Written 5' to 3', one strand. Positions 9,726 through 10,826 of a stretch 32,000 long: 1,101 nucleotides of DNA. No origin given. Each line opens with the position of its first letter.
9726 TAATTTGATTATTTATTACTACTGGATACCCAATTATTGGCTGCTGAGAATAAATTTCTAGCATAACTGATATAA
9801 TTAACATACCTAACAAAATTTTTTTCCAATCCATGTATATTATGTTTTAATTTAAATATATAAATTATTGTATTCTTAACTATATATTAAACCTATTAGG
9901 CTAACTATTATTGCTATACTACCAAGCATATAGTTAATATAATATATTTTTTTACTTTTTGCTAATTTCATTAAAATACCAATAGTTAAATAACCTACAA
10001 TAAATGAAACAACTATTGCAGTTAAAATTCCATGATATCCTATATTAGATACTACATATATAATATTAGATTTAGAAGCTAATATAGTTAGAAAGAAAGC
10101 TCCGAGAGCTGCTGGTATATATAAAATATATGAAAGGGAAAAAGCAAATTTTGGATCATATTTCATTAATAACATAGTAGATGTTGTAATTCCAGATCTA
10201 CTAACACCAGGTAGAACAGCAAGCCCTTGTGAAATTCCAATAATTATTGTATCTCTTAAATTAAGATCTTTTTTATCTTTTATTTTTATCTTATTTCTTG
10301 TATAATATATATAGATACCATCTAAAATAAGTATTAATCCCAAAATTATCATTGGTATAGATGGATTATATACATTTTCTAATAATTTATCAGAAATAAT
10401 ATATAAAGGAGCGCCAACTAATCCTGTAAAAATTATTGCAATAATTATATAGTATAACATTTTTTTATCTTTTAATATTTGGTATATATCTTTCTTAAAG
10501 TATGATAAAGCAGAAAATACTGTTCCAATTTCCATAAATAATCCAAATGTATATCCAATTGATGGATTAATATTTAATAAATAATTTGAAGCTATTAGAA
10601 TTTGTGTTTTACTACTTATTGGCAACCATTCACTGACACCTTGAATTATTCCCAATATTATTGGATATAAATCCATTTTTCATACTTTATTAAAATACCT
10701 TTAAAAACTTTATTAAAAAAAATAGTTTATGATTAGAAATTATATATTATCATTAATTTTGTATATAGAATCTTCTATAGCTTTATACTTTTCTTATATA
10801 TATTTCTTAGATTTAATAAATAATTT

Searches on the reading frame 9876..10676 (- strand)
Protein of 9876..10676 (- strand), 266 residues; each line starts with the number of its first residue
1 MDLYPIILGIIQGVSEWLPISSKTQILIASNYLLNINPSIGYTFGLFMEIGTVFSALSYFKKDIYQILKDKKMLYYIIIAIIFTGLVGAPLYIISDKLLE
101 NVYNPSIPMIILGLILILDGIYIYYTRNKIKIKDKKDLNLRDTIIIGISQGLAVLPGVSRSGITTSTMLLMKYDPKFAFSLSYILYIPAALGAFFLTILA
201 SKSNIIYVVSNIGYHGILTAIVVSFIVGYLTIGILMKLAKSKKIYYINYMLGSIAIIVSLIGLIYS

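Call 28: search_protein_families(library=pfam, proteins=[window:9876-10676:-], max_evalue=0.001)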
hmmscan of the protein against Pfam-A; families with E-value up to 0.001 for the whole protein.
window:9876-10676:- (266 aa): 1 family
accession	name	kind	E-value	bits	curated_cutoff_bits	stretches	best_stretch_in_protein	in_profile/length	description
PF02673.24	BacA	-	2.6e-50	171.9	33.4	1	6-249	2-249/257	Bacitracin resistance protein BacA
